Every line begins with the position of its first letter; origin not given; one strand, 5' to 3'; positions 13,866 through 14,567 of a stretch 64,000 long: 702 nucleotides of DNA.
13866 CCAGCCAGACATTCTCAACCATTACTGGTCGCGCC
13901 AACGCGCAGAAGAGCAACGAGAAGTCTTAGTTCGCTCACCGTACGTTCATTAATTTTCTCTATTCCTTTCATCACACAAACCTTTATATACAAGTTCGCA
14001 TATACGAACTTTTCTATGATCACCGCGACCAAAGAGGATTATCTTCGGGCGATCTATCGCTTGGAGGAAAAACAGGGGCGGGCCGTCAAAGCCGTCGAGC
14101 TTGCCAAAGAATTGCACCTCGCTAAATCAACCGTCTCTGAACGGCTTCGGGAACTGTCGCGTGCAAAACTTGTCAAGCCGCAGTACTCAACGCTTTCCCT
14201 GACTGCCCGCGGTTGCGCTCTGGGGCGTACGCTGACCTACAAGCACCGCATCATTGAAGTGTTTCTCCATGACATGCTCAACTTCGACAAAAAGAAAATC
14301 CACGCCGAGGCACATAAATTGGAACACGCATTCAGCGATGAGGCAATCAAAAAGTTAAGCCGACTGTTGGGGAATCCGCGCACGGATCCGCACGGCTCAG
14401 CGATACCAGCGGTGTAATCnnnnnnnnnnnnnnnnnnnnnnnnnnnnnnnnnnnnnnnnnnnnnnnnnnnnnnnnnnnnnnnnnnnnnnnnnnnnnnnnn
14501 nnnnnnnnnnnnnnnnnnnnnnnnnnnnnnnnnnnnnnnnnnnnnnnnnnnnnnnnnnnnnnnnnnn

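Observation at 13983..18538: Putatively DtxR-autoregulated five-gene metal operon pairing a multicopper oxidase and CuA-like cupredoxin with ZIP and NRAMP importers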

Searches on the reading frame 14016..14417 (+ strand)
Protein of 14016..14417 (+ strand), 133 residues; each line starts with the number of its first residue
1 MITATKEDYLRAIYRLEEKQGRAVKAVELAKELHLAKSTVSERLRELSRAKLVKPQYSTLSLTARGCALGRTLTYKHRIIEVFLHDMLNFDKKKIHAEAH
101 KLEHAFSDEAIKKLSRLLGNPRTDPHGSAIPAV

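Call 4: search_protein_families(library=pfam, proteins=[window:14016-14417:+], max_evalue=0.01)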
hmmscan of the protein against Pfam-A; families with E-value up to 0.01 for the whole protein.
window:14016-14417:+ (133 aa): 13 families
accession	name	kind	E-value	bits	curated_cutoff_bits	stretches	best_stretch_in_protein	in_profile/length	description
PF02742.21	Fe_dep_repr_C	-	8e-24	83.9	27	1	63-131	1-69/70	Iron dependent repressor, metal binding and dimerisation domain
PF01325.25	Fe_dep_repress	-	8.2e-14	52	26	1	1-54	1-53/60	Iron dependent repressor, N-terminal DNA binding domain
PF12840.13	HTH_20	-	3.7e-05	24.1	27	1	19-54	14-49/51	Helix-turn-helix domain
PF12802.13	MarR_2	-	8.2e-05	23.1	27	1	10-55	11-52/61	MarR family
PF13412.12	HTH_24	-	0.00021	21.2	21.9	1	26-54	20-48/48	Winged helix-turn-helix DNA-binding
PF09339.16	HTH_IclR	-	0.00027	21.1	22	1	20-54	15-49/52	IclR helix-turn-helix domain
PF04967.18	HTH_10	-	0.00098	19.3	23.1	1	22-47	22-47/53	HTH DNA binding domain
PF01022.26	HTH_5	-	0.0011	19.2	22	1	26-54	18-46/47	Bacterial regulatory protein, arsR family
PF01047.28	MarR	-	0.0037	17.6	24.6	1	14-53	10-47/59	MarR family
PF03444.21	HrcA_DNA-bdg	-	0.004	17.2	21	1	2-54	2-54/79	Winged helix-turn-helix transcription repressor, HrcA DNA-binding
PF25213.1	HVO_A0261_N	-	0.0056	17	35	1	20-71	21-72/86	HVO_A0261 N-terminal domain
PF02082.26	Rrf2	-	0.0061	17.2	30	0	8-54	7-54/132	Iron-dependent Transcriptional regulator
PF13404.12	HTH_AsnC-type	-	0.0068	16.6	27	0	27-47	21-41/42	AsnC-type helix-turn-helix domain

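Call 5: search_protein_families(library=ncbifam, proteins=[window:14016-14417:+], max_evalue=0.01)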
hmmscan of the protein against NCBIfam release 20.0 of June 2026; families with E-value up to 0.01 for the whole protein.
window:14016-14417:+ (133 aa): 11 families
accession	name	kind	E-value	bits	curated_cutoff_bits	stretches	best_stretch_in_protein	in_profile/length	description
NF047407.1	TransRegMntRTherm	equivalog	1.4e-21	77.2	350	1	2-132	6-142/227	manganese-dependent transcriptional regulator MntR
NF053665.1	TransRegDtxRActin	equivalog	6.7e-20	71.5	290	1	4-132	6-134/233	iron-dependent transcriptional repressor DtxR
NF003025.0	PRK03902.1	equivalog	8.8e-18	64.7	138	1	1-118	1-117/142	transcriptional regulator MntR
NF008273.0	PRK11050.1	equivalog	4.1e-14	52.5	153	1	7-118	39-149/156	manganese-binding transcriptional regulator MntR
NF033788.1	HTH_metalloreg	subfamily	8.2e-05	22.3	55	1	11-55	15-57/77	metalloregulator ArsR/SmtB family transcription factor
NF040939.2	trans_reg_lrs14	equivalog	0.00058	19.9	90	1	19-55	32-68/103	Lrs14 family HTH-type transcriptional regulator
NF041413.1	ArsR_Rv2640c_fam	equivalog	0.0023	18.3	155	1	19-61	54-96/118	Rv2640c family ArsR-like transcriptional regulator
NF045707.1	Dbac_1936_reg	equivalog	0.0026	17.8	115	1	6-54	16-61/99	ArsR/SmtB-type metalloregulator TsoR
NF033789.1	repress_SdpR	subfamily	0.0049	16.7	100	1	20-55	18-53/79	autorepressor SdpR family transcription factor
TIGR04548.1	DnaD_Mollicutes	hypoth_equivalog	0.0051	16.8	100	1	13-116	35-129/178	DnaD family protein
NF053755.1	MsvR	equivalog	0.0084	15.8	220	0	22-56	25-59/236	transcriptional factor MsvR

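Call 32: search_solved_structures(query=window:14016-14417:+, max_evalue=0.00001, show_alignments=5)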
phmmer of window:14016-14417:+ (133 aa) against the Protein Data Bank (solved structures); distinct sequences matched with E-value up to 0.00001: 32.
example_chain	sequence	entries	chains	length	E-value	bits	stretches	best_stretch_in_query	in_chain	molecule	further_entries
5cvi_A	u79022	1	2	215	2.5e-21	79.4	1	3-131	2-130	SloR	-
6o5c_A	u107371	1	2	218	2.2e-20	76.4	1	2-131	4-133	Putative metal-dependent transcriptional regulator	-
3hrs_A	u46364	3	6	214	3.2e-19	72.7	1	3-132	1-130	Metalloregulator ScaR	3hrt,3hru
5zr4_A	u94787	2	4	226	1.4e-18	70.6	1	4-132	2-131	Metal-dependent transcriptional regulator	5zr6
8pvt_A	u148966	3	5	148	1.1e-17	67.7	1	4-132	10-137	Iron dependent repressor, putative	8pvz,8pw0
1b1b_A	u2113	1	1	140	1.8e-17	67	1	4-132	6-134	PROTEIN (IRON DEPENDENT REGULATOR)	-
7b24_A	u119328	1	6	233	2.4e-17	66.6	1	5-132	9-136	DtxR family iron (Metal) dependent repressor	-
2isy_A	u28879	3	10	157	2.7e-17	66.5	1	4-132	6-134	Iron-dependent repressor ideR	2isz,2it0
7b1v_A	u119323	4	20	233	3.3e-17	66.2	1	5-132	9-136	DtxR family iron (Metal) dependent repressor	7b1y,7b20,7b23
1fx7_A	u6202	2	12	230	7.7e-17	65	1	4-132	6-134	IRON-DEPENDENT REPRESSOR IDER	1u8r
7b25_A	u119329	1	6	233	8.7e-17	64.8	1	5-132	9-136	DtxR family iron (Metal) dependent repressor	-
2qq9_A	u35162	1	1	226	2.3e-16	63.5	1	3-132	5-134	Diphtheria toxin repressor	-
2qqb_A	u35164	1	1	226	6.9e-16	61.9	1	4-132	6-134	Diphtheria toxin repressor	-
1ddn_A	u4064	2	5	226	9.4e-16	61.5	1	4-132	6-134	DIPHTHERIA TOX REPRESSOR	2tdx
1g3s_A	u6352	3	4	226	9.4e-16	61.5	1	4-132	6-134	DIPHTHERIA TOXIN REPRESSOR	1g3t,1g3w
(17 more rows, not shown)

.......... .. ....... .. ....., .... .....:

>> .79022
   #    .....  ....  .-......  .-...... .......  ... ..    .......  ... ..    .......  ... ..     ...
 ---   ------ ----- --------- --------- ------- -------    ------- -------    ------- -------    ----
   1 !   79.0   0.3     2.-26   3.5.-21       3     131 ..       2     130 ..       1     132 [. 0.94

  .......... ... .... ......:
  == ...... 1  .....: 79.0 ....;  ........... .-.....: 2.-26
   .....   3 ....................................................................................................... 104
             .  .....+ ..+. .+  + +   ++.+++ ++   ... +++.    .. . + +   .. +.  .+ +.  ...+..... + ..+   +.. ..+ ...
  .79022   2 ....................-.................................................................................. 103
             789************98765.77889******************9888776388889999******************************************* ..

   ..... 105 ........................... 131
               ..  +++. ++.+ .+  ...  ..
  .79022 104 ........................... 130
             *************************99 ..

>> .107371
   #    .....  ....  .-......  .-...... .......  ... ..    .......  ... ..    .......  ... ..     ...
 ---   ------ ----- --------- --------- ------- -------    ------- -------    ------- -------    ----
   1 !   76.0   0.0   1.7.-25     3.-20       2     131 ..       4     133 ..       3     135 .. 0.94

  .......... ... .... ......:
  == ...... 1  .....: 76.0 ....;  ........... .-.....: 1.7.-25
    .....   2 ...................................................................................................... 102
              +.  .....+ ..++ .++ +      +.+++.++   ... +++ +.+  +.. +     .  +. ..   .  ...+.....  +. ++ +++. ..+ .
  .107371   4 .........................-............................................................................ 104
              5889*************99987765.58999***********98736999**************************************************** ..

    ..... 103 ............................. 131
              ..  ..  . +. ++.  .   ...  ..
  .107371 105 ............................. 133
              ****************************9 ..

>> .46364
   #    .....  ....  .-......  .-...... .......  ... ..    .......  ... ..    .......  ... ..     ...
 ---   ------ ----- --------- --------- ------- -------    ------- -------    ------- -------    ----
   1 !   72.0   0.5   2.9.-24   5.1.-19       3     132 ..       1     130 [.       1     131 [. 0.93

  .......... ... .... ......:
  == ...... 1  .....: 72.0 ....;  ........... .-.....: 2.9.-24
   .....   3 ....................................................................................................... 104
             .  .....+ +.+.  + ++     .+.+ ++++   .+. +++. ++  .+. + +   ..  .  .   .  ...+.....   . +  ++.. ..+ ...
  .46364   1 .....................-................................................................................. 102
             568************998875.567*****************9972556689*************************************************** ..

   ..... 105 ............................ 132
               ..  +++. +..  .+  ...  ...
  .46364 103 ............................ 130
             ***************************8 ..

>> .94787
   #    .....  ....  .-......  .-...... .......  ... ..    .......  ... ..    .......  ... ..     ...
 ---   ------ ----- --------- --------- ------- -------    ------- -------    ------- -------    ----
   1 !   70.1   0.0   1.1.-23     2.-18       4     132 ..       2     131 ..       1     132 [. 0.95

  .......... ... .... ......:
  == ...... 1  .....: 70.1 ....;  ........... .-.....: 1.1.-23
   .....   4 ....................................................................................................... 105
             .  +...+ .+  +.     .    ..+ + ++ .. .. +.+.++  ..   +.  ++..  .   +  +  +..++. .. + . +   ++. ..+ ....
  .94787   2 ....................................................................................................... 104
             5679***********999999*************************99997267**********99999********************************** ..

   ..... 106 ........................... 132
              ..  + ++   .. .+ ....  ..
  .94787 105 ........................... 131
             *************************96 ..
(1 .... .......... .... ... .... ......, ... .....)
